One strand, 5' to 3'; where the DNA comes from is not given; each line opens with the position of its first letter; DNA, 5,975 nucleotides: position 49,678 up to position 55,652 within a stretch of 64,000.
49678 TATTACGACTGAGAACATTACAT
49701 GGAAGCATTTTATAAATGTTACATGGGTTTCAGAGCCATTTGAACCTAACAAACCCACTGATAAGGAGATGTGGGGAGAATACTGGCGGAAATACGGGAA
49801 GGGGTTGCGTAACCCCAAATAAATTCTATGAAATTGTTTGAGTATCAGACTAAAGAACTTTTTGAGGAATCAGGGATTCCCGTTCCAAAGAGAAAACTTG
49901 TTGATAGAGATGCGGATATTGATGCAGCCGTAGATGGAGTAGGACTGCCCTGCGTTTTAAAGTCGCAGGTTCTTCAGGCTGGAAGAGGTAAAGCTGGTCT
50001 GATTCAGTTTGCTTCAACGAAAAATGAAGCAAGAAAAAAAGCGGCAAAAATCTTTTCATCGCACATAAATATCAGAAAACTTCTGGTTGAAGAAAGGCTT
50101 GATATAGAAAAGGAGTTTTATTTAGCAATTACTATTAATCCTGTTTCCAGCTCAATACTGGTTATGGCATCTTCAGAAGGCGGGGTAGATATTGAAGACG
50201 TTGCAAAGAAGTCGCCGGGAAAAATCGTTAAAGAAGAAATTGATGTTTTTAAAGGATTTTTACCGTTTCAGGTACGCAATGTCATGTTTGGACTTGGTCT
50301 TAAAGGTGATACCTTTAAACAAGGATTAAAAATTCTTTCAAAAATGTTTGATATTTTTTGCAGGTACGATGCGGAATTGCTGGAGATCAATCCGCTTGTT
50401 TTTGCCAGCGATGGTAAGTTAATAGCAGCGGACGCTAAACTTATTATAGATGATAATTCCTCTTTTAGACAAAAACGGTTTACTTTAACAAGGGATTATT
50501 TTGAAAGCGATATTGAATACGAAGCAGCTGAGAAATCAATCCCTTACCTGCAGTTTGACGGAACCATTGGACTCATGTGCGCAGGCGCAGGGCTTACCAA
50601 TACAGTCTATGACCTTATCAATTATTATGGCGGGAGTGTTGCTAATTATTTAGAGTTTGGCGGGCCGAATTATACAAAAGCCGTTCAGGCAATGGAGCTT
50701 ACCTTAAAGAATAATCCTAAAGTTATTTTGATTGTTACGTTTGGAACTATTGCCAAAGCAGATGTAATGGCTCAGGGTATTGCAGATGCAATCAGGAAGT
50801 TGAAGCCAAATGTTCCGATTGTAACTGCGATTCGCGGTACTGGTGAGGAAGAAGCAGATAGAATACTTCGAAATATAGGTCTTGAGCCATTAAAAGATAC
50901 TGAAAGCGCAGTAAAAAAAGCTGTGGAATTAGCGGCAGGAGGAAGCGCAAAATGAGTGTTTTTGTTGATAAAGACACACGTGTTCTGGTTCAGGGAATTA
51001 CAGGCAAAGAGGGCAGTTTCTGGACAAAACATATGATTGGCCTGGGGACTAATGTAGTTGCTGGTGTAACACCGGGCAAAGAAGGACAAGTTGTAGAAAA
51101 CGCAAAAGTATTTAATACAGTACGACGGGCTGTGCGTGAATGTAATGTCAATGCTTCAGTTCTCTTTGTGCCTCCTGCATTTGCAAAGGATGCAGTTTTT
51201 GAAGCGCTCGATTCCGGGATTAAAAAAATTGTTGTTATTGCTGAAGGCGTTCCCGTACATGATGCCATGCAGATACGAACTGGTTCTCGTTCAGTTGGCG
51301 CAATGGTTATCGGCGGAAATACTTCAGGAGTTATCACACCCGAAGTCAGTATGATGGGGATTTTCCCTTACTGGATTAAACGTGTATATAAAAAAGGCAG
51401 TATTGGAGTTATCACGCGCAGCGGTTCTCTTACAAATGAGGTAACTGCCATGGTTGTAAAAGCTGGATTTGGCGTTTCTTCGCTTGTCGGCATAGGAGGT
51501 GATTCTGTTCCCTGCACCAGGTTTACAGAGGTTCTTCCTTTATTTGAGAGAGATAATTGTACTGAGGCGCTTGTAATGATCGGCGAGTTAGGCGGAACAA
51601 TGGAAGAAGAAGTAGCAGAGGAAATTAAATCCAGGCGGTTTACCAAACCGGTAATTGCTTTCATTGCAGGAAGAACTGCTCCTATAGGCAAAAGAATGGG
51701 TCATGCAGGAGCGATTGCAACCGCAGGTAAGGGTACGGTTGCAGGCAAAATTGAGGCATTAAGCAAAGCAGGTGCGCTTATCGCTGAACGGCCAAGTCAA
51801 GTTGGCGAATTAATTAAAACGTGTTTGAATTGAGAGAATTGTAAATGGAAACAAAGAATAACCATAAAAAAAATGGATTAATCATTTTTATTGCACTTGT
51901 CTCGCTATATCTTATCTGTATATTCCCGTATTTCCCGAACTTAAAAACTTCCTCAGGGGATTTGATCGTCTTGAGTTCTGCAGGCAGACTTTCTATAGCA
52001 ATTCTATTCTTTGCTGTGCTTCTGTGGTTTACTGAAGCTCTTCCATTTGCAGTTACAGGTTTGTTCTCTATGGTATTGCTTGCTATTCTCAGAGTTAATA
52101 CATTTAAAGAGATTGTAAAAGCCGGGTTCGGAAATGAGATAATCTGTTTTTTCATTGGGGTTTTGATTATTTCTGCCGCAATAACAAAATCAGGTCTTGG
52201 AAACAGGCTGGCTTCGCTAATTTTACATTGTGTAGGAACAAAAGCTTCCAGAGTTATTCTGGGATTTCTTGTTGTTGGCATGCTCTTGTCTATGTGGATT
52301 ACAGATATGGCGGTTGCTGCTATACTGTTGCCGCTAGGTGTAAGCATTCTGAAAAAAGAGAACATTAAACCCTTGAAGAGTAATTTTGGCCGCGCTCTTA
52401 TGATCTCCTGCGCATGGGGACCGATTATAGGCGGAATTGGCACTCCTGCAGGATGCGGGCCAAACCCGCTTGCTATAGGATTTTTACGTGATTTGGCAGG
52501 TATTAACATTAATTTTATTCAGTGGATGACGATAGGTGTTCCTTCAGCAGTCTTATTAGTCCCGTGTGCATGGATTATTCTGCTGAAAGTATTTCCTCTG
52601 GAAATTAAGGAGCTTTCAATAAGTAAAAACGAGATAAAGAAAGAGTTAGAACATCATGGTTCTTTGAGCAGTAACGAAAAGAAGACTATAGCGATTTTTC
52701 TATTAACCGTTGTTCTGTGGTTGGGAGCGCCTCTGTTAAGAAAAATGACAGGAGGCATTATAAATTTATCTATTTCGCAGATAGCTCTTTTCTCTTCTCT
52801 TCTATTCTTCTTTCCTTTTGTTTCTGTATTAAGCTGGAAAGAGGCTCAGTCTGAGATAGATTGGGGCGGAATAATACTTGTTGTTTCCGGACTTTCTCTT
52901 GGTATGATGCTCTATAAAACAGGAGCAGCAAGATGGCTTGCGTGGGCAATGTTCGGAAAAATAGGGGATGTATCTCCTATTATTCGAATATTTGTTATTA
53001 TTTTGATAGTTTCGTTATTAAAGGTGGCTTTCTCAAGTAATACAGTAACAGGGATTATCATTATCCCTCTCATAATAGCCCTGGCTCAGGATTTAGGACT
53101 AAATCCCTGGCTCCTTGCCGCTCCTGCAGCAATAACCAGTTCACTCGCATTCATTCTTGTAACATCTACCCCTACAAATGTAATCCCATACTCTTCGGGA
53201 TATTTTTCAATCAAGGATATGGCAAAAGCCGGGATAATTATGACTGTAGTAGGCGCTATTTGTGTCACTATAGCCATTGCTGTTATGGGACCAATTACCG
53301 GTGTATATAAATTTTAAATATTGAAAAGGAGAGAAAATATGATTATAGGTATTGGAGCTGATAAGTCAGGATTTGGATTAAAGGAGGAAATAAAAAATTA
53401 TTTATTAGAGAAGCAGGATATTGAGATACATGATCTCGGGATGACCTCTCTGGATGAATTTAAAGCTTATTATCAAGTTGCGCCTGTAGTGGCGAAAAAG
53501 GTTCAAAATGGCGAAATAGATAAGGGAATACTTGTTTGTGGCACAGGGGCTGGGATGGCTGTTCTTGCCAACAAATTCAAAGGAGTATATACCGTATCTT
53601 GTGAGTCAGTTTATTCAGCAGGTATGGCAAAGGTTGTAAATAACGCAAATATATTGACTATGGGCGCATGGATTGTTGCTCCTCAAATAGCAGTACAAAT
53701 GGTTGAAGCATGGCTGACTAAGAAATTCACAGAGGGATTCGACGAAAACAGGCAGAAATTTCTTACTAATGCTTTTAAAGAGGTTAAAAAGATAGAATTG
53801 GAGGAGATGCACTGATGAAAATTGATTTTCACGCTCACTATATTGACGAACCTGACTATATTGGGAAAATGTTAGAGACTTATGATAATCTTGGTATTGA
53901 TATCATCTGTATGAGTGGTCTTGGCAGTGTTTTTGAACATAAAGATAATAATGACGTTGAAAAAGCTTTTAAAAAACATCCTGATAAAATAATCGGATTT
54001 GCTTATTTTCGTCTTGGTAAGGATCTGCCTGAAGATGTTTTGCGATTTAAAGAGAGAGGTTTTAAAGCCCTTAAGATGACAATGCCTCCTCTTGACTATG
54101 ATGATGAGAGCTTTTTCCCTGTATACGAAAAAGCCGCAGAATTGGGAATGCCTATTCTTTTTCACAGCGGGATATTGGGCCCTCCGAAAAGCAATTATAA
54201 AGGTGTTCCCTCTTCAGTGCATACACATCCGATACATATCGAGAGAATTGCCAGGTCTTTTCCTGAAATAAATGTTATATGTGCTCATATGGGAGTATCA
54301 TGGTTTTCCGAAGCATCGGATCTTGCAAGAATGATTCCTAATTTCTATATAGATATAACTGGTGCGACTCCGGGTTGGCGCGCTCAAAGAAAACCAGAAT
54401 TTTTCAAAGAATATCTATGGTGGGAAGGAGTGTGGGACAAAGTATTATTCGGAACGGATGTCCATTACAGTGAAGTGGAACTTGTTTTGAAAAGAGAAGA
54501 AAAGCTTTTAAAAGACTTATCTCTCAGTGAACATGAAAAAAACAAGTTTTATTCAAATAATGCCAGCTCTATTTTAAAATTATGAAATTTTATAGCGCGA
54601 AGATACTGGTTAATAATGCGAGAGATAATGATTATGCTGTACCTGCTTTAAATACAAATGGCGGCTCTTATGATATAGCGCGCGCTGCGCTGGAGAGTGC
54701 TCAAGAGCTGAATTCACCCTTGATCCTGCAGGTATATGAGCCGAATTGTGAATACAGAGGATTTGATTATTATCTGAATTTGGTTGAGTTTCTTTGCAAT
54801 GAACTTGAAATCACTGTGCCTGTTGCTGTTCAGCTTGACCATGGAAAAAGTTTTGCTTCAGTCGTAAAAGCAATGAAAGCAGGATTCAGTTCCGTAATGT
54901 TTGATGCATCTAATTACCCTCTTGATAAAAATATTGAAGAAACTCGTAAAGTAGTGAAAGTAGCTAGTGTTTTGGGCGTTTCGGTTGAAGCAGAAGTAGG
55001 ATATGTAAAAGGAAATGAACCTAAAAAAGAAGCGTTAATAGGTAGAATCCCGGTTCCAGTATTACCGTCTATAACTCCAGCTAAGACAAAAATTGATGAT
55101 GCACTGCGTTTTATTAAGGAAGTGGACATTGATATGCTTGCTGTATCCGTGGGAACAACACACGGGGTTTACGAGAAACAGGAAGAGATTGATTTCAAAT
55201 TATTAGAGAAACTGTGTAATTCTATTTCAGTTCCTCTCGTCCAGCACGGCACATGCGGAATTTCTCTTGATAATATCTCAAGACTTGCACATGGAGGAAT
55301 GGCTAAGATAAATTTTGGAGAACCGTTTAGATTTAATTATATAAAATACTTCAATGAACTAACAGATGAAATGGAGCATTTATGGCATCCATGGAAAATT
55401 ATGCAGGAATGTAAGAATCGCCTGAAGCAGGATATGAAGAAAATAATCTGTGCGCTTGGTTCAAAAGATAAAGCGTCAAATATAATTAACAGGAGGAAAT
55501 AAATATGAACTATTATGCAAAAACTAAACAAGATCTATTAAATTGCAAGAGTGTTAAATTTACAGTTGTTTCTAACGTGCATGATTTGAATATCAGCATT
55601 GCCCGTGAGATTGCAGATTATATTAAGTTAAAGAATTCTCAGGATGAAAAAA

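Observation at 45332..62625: Kinase-less, transketolase-dependent catabolic island resembling the sulfo-TK sulfoquinovose pathway, with non-canonical entry enzymes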

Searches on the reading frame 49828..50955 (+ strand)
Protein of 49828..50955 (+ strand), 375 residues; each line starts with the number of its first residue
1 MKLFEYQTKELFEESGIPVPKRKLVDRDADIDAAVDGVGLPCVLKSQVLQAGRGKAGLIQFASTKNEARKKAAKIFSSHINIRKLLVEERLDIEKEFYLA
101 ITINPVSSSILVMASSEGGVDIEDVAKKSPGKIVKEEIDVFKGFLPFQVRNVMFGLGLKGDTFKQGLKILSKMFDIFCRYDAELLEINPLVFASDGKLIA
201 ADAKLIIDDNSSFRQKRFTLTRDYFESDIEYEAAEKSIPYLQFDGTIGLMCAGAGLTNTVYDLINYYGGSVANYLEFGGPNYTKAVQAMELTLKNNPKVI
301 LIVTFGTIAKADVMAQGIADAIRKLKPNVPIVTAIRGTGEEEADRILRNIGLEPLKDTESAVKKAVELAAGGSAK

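Call 3: search_protein_families(library=pfam, proteins=[window:49828-50955:+])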
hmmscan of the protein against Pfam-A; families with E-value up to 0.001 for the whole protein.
window:49828-50955:+ (375 aa): 5 families
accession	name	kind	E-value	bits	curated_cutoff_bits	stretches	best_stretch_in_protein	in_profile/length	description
PF08442.15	ATP-grasp_2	-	3.4e-53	180.7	29.5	1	2-191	1-201/202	ATP-grasp domain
PF24948.1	Citrate_synth_N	-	2.8e-13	50.2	83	1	42-216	54-229/232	ATP-citrate synthase ATP-grasp domain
PF00549.24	Ligase_CoA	-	8.3e-12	45.8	24.5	1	251-365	2-125/128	CoA-ligase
PF13549.11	ATP-grasp_5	-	1.2e-07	31.8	27.6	1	3-207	10-221/221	ATP-grasp domain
PF02222.28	ATP-grasp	-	5.4e-05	23.4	27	1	11-97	2-82/179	ATP-grasp domain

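Call 6: search_protein_families(library=ncbifam, proteins=[window:49828-50955:+])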
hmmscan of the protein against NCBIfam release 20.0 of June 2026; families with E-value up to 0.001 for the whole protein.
window:49828-50955:+ (375 aa): 7 families
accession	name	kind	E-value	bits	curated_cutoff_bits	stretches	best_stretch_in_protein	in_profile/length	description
TIGR01016.1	sucCoAbeta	subfamily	3.1e-102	342.4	375.55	1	1-369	1-385/386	succinate-CoA ligase subunit beta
NF001913.0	PRK00696.1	equivalog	1.5e-100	336.9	370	1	1-370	1-386/388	ADP-forming succinate--CoA ligase subunit beta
NF010647.0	PRK14046.1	equivalog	3.3e-72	243.7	604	1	1-368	1-384/392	malate--CoA ligase subunit beta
NF010623.0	PRK14016.1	subfamily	5.8e-06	24.7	877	1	7-74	217-284/871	cyanophycin synthetase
TIGR02068.2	cya_phycin_syn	equivalog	2.1e-05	22.7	850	1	7-77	216-286/862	cyanophycin synthetase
NF004679.0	PRK06019.1-5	equivalog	3.6e-05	22.8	326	1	6-98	101-187/376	5-(carboxyamino)imidazole ribonucleotide synthase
NF004680.0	PRK06019.1-6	equivalog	0.00057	18.7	327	1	12-105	124-211/405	5-(carboxyamino)imidazole ribonucleotide synthase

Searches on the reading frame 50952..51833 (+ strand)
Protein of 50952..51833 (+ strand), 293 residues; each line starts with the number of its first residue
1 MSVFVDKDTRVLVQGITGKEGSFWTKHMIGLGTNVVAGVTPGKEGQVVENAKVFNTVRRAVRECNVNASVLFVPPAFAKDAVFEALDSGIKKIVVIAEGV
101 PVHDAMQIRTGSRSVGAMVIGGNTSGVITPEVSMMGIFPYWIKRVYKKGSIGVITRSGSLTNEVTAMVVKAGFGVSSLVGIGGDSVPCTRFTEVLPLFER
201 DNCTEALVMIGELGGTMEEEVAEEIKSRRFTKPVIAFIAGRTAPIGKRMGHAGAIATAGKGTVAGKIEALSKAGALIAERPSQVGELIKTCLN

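Call 3: search_protein_families(library=pfam, proteins=[window:50952-51833:+])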
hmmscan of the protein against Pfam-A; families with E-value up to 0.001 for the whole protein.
window:50952-51833:+ (293 aa): 3 families
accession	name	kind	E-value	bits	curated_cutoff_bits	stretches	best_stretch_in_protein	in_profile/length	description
PF02629.25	CoA_binding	-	1.2e-24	87.3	22.3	1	6-99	1-97/97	CoA binding domain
PF00549.24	Ligase_CoA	-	4.5e-20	72.5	24.5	1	155-275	2-127/128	CoA-ligase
PF13607.11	Succ_CoA_lig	-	2.6e-10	40.6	27.4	1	148-287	1-134/138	Succinyl-CoA ligase like flavodoxin domain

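Call 6: search_protein_families(library=ncbifam, proteins=[window:50952-51833:+])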
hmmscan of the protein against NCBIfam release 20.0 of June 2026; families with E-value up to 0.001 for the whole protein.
window:50952-51833:+ (293 aa): 5 families
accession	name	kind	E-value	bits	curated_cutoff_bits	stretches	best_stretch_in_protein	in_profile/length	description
TIGR01019.1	sucCoAalpha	subfamily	9.1e-104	346.9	353.2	1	4-291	2-285/286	succinate--CoA ligase subunit alpha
NF004230.0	PRK05678.1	equivalog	4.7e-103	344.4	336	1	1-292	1-288/291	succinate--CoA ligase subunit alpha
TIGR02717.1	AcCoA-syn-alpha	equivalog_domain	3.2e-20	72.2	567.15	1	44-280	45-276/447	acetate--CoA ligase alpha subunit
NF045494.1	AcCoALig_Archglob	equivalog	8.7e-16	57.4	1200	1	52-258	270-472/665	acetate--CoA ligase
NF004760.0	PRK06091.1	subfamily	3.9e-12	45.4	433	1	56-244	107-292/555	acyl-CoA synthetase FdrA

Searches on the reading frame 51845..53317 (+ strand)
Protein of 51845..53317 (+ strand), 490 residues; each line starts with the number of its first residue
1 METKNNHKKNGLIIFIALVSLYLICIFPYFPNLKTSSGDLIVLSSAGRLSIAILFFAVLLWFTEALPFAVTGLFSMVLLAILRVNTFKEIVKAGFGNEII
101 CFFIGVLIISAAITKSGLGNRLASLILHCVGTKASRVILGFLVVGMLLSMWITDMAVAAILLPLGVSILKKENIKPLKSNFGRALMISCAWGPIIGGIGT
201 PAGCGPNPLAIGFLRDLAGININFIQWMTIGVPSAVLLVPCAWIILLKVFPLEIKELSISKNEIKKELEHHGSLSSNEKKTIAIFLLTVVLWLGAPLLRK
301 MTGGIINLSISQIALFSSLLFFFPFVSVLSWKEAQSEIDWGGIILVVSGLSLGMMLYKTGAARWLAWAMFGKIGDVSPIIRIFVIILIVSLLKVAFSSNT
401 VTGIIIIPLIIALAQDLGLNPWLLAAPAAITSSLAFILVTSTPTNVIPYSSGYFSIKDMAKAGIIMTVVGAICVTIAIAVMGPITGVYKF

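Call 3: search_protein_families(library=pfam, proteins=[window:51845-53317:+])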
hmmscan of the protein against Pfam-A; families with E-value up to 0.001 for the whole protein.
window:51845-53317:+ (490 aa): 2 families
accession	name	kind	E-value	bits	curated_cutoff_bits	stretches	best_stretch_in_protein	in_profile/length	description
PF00939.25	Na_sulph_symp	-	2e-57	195.7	27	1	43-481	26-465/472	Sodium:sulfate symporter transmembrane region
PF03600.22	CitMHS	-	1.3e-41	143.3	31.9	2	59-397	2-302/336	Citrate transporter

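Call 6: search_protein_families(library=ncbifam, proteins=[window:51845-53317:+])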
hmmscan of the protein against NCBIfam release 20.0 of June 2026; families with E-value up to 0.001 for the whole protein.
window:51845-53317:+ (490 aa): 1 family
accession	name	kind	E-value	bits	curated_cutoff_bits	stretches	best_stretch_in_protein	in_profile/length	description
TIGR00785.1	dass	subfamily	2.3e-74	250.7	198.6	1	48-478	11-440/444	DASS family sodium-coupled anion symporter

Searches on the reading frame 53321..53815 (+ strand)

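Call 3: search_protein_families(library=pfam, proteins=[window:53321-53815:+])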
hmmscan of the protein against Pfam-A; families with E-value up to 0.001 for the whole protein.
window:53321-53815:+ (164 aa): 1 family
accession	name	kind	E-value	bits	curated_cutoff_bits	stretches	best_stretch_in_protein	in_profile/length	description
PF02502.23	LacAB_rpiB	-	1.2e-41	142.4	24.7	1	9-144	1-134/138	Ribose/Galactose Isomerase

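Call 6: search_protein_families(library=ncbifam, proteins=[window:53321-53815:+])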
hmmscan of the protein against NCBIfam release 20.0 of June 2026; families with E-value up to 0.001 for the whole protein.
window:53321-53815:+ (164 aa): 12 families
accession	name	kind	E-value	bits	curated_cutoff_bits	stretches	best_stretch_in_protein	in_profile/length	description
NF004051.0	PRK05571.1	subfamily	4.2e-38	130.4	135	1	7-147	2-141/149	ribose-5-phosphate isomerase B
TIGR00689.1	rpiB_lacA_lacB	subfamily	5e-36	123.8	88.3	1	9-149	1-140/145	RpiB/LacA/LacB family sugar-phosphate isomerase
TIGR01120.1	rpiB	equivalog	1.5e-34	119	138.65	1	9-149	2-140/143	ribose 5-phosphate isomerase B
TIGR02133.1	RPI_actino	equivalog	1.7e-31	109.1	168.2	1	9-139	3-132/148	ribose-5-phosphate isomerase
NF051858.1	EryPhIsonDerIRhiz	equivalog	7e-31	107.3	240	1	7-138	1-132/150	D-erythrulose-4-phosphate isomerase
NF006380.0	PRK08621.1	equivalog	1.4e-25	90.3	164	1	7-144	1-134/142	galactose-6-phosphate isomerase subunit LacA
NF006381.0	PRK08622.1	equivalog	9.7e-21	74.3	234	1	7-156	1-145/171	galactose-6-phosphate isomerase subunit LacB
NF009257.0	PRK12613.1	equivalog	9.4e-19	67.9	243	1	7-146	1-135/141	galactose-6-phosphate isomerase subunit LacA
TIGR01118.1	lacA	equivalog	1.7e-17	63.8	181.1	1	7-145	1-135/141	galactose-6-phosphate isomerase subunit LacA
TIGR01119.1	lacB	equivalog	2.1e-14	53.6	312.55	1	7-144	1-135/171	galactose-6-phosphate isomerase subunit LacB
NF009258.0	PRK12615.1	equivalog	3.5e-11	43.3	325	1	7-155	1-146/171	galactose-6-phosphate isomerase subunit LacB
NF006753.0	PRK09273.1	equivalog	1.6e-06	27.6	137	1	28-149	25-151/211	hypothetical protein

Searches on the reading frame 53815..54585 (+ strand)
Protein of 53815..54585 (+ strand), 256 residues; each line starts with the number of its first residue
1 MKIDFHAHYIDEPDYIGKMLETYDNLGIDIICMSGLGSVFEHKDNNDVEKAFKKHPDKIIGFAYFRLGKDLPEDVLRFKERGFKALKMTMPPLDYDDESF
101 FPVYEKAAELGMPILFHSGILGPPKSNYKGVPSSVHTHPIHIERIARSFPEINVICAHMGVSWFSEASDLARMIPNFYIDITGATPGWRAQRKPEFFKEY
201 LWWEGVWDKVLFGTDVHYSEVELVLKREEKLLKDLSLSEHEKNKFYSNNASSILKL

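Call 4: search_protein_families(library=pfam, proteins=[window:53815-54585:+])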
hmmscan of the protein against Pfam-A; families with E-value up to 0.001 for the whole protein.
window:53815-54585:+ (256 aa): 1 family
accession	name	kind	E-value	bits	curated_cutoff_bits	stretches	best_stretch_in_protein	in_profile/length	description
PF04909.20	Amidohydro_2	-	3.3e-23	83.3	26.4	1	43-255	64-288/289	Amidohydrolase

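Call 8: search_protein_families(library=ncbifam, proteins=[window:53815-54585:+], max_evalue=0.01)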
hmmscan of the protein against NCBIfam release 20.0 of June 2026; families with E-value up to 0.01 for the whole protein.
window:53815-54585:+ (256 aa): 0 families

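Call 59: search_solved_structures(query=window:53815-54585:+, max_evalue=0.001)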
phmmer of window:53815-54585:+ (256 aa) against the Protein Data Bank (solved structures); distinct sequences matched with E-value up to 0.001: 2.
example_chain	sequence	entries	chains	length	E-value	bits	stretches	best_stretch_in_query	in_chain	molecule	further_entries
3irs_A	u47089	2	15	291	3.2e-09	39.7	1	21-180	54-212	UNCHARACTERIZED PROTEIN BB4693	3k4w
3cjp_A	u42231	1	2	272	0.00011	24.8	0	142-234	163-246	Predicted amidohydrolase, dihydroorotase family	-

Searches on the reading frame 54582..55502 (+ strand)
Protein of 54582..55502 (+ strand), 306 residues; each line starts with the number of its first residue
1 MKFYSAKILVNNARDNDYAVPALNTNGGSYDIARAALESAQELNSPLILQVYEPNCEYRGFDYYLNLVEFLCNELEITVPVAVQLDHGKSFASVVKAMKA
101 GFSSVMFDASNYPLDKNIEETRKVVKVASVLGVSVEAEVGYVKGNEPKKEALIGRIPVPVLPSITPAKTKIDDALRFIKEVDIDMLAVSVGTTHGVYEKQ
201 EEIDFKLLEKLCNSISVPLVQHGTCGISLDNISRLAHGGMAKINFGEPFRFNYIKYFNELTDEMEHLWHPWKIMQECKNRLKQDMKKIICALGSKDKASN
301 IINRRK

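Call 4: search_protein_families(library=pfam, proteins=[window:54582-55502:+])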
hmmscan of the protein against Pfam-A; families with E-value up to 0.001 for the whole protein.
window:54582-55502:+ (306 aa): 1 family
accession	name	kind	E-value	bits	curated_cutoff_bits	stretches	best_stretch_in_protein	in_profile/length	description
PF01116.26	F_bP_aldolase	-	5.1e-72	243.2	25.5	1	6-297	3-277/277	Fructose-bisphosphate aldolase class-II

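Call 8: search_protein_families(library=ncbifam, proteins=[window:54582-55502:+], max_evalue=0.01)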
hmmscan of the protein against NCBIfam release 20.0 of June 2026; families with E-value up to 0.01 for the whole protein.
window:54582-55502:+ (306 aa): 20 families
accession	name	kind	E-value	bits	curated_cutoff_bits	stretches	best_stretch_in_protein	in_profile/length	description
TIGR01859.1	fruc_bis_ald_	equivalog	8.8e-74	248.7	343.05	1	5-298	3-282/282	class II fructose-1,6-bisphosphate aldolase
NF009497.0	PRK12857.1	equivalog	9.9e-63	212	423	1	3-298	3-284/284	class II fructose-1,6-bisphosphate aldolase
TIGR00167.1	cbbA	subfamily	4.3e-61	206.8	215.6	1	3-298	3-290/290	ketose-bisphosphate aldolase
NF009374.0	PRK12737.1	subfamily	3.1e-55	187.2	383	1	2-297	2-283/284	tagatose-bisphosphate aldolase subunit GatY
NF005943.0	PRK07998.1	equivalog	7.2e-54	183.2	364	1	1-297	1-280/283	class II aldolase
NF006626.0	PRK09195.1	subfamily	7.2e-54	182.8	384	1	1-297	1-283/284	tagatose-bisphosphate aldolase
NF006042.0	PRK08185.1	subfamily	1.8e-51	175.2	405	1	4-299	3-285/287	hypothetical protein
NF006376.0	PRK08610.1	equivalog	1.4e-50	172.7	527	1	2-298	2-285/286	class II fructose-bisphosphate aldolase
NF005288.0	PRK06806.1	equivalog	5.6e-50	170.1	396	1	5-249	5-233/281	class II fructose-bisphosphate aldolase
NF005823.0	PRK07709.1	equivalog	3.9e-48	164.7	545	1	1-298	1-285/285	class II fructose-bisphosphate aldolase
NF005284.0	PRK06801.1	equivalog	7.9e-48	163.3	406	1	5-249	5-236/286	ketose 1,6-bisphosphate aldolase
TIGR01858.1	tag_bisphos_ald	equivalog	1.7e-47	161.9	443.55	1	5-297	3-281/282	tagatose bisphosphate family class II aldolase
NF005590.0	PRK07315.1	equivalog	7.4e-42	143.7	443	1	1-298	1-293/293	class II fructose-bisphosphate aldolase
NF004493.0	PRK05835.1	equivalog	2.1e-41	142.2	558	1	9-251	8-240/307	class II fructose-bisphosphate aldolase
NF009375.0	PRK12738.1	equivalog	1.7e-34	119.3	542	1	1-298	1-284/286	tagatose-bisphosphate aldolase subunit KbaY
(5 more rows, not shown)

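Call 60: search_solved_structures(query=window:54582-55502:+, max_evalue=1e-20)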
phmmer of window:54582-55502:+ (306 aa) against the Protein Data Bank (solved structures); distinct sequences matched with E-value up to 1e-20: 19.
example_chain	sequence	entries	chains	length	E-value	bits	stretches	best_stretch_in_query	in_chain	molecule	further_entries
4to8_A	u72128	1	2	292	5.1e-44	153.9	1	4-299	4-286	Fructose-1,6-bisphosphate aldolase, class II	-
7nc7_A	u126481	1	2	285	1.6e-42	148.9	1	5-297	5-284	Fructose-bisphosphate aldolase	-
7ncc_A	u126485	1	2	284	5.1e-42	147.3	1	3-298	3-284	Putative class II fructose-1,6-bisphosphate aldolase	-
3q94_A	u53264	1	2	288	1.2e-40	142.8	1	3-297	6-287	Fructose-bisphosphate aldolase, class II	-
5ucs_A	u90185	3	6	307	1e-38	136.4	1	13-252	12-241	Fructose-bisphosphate aldolase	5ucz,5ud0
3c4u_A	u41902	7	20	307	1.5e-38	135.9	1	13-251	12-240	Fructose-bisphosphate aldolase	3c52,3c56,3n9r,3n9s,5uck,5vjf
5ucn_A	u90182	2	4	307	4.8e-38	134.2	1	13-251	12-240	Fructose-bisphosphate aldolase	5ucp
5ud1_A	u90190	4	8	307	2e-37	132.2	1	13-251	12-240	Fructose-bisphosphate aldolase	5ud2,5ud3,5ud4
8q58_A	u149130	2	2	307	1.2e-36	129.6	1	1-259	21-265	Ketose-bisphosphate aldolase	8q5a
1rv8_A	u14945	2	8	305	6.3e-36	127.3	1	9-237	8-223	fructose-1,6-bisphosphate aldolase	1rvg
8q57_A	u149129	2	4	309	2.1e-34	122.3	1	1-254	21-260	Tagatose-1,6-bisphosphate aldolase kbaY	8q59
2fjk_A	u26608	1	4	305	2.9e-34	121.8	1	10-238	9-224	Fructose-bisphosphate aldolase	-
3gak_A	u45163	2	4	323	7.8e-32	113.9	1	7-234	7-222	Fructose-bisphosphate aldolase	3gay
2isv_A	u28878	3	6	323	5.4e-31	111.1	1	7-234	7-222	Putative fructose-1,6-bisphosphate aldolase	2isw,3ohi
3gb6_A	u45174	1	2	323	1e-30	110.2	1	7-234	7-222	Fructose-bisphosphate aldolase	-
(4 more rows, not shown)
